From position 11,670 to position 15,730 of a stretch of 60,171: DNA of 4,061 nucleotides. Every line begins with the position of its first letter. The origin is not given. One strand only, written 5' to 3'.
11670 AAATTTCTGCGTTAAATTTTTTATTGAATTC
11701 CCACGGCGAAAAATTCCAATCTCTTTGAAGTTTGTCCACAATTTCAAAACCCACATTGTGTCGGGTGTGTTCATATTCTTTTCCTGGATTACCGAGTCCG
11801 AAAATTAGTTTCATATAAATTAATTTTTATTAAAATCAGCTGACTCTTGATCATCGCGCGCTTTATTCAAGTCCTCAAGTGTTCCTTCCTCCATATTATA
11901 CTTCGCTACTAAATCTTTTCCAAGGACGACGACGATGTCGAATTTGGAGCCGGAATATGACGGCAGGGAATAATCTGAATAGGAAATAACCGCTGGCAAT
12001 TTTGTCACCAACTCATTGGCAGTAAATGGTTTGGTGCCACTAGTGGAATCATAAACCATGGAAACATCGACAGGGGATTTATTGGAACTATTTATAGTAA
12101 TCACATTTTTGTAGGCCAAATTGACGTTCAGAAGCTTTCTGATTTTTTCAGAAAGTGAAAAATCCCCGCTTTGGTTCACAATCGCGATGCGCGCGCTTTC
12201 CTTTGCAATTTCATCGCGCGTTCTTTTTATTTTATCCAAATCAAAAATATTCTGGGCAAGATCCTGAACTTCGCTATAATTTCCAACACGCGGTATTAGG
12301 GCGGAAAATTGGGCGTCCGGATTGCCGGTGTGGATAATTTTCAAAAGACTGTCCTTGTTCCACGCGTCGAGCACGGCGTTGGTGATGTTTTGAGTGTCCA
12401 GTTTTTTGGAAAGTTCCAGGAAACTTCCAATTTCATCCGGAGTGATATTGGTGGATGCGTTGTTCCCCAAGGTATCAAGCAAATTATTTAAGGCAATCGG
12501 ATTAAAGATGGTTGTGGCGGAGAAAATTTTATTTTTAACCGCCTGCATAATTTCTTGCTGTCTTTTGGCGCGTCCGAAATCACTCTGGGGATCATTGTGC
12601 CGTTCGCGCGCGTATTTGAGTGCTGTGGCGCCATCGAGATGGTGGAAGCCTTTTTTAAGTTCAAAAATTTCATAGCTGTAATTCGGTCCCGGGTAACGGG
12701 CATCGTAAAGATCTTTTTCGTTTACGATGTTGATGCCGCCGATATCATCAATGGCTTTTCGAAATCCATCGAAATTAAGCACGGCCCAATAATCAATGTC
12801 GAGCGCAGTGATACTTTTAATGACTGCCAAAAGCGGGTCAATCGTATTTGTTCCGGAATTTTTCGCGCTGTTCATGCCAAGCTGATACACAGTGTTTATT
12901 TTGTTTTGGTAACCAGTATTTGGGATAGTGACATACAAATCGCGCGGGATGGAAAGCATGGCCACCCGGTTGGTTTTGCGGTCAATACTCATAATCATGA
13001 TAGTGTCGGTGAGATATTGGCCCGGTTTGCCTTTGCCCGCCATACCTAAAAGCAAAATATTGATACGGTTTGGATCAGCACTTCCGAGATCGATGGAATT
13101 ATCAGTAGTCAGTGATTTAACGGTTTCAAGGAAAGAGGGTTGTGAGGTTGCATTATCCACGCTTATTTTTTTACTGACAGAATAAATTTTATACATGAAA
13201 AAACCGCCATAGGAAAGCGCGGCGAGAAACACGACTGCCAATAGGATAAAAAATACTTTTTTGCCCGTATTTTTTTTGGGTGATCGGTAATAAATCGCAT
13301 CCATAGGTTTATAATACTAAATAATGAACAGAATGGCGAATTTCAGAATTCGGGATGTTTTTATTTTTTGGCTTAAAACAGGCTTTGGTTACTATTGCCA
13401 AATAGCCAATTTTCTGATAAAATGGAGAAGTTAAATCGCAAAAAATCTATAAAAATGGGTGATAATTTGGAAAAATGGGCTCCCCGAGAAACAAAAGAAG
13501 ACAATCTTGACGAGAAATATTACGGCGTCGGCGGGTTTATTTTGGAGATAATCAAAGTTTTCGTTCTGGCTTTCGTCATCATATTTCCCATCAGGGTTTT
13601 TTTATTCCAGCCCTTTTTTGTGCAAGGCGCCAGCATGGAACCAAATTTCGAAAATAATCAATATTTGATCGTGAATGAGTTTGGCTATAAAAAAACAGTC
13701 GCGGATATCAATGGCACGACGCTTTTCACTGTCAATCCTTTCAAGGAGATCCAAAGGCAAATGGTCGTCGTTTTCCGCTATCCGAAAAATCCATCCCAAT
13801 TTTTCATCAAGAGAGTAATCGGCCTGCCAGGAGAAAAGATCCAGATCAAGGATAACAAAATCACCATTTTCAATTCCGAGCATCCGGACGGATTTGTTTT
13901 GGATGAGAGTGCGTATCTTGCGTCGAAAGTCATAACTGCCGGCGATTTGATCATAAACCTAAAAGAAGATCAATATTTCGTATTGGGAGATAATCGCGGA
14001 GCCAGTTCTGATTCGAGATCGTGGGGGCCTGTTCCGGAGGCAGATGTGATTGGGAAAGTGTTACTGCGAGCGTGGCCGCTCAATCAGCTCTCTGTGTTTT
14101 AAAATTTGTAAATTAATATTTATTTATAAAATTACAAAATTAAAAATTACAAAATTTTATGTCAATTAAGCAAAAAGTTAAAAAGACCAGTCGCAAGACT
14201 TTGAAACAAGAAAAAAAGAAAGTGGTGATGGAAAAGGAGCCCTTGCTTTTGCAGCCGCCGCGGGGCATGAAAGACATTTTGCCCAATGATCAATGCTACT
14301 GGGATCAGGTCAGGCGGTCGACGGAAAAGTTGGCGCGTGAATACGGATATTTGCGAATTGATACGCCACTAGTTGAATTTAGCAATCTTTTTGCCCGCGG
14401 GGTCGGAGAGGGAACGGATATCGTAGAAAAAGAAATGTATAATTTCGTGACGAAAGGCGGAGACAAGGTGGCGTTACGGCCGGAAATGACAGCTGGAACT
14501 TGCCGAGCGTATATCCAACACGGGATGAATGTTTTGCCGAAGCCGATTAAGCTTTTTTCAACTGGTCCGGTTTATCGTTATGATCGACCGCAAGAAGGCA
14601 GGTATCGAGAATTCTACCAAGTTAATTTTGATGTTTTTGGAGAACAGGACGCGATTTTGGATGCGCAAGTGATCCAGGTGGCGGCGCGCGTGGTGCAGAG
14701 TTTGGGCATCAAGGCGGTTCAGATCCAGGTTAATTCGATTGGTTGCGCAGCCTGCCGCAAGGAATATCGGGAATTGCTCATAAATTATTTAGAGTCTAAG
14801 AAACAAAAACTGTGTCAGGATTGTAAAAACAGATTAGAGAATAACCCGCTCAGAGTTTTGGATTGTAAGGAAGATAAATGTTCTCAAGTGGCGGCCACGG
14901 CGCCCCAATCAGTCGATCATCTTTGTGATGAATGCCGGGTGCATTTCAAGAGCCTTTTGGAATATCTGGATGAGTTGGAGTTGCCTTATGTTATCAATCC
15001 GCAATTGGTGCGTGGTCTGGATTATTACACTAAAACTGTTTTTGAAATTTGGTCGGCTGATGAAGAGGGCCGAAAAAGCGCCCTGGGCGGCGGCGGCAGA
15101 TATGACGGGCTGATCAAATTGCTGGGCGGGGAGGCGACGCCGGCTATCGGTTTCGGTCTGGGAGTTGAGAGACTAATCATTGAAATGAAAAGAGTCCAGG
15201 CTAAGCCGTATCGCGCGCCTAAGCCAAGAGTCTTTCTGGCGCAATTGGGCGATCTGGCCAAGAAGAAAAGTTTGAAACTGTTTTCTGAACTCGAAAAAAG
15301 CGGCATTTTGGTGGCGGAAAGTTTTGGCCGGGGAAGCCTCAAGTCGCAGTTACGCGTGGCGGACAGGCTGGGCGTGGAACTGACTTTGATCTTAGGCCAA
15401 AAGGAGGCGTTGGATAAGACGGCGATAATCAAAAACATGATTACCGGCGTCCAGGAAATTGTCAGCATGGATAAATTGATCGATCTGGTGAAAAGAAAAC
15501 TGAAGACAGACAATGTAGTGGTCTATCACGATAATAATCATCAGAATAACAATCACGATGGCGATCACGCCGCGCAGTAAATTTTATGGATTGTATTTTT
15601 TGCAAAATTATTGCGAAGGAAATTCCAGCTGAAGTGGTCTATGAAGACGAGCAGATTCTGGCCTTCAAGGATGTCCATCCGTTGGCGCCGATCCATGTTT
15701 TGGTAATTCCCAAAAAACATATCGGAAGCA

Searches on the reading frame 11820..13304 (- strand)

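Call 34: search_protein_families(library=pfam, proteins=[window:11820-13304:-], max_evalue=0.00001)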
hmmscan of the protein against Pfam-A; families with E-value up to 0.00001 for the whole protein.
window:11820-13304:- (494 aa): 1 family
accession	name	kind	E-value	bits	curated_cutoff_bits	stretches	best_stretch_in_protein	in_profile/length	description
PF03816.19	LytR_cpsA_psr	-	9.8e-40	136.6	24.6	1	99-260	2-148/150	LytR_cpsA_psr family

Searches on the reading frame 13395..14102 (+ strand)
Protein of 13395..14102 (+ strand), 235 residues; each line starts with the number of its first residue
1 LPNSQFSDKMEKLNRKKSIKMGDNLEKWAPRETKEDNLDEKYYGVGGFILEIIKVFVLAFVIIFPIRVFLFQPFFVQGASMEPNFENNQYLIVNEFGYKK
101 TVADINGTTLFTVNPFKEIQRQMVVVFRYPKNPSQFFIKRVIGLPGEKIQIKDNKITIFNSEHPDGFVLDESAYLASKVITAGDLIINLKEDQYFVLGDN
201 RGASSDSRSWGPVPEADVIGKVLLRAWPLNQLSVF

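Call 77: search_protein_families(library=pfam, proteins=[window:13395-14102:+], max_evalue=0.0001)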
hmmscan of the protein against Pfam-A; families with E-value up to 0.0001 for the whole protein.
window:13395-14102:+ (235 aa): 1 family
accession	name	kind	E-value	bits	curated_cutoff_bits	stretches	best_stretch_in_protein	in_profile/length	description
PF10502.14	Peptidase_S26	-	1.2e-43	149.4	22.9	1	50-227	2-168/168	Signal peptidase, peptidase S26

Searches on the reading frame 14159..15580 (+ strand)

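Call 34: search_protein_families(library=pfam, proteins=[window:14159-15580:+], max_evalue=0.00001)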
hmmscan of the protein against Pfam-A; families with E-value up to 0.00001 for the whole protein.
window:14159-15580:+ (473 aa): 4 families
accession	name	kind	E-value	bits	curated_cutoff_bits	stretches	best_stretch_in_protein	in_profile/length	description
PF13393.11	tRNA-synt_His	-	4.5e-46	157.9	25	1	36-339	1-308/308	Histidyl-tRNA synthetase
PF00587.30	tRNA-synt_2b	-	1.5e-13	51.7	29.3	1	94-340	1-172/179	tRNA synthetase class II core domain (G, H, P, S and T)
PF03129.25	HGTP_anticodon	-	6.6e-09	36.2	21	1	367-446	14-93/94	Anticodon binding domain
PF01409.25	tRNA-synt_2d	-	8.6e-07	29.1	19.8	0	50-188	21-159/246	tRNA synthetases class II core domain (F)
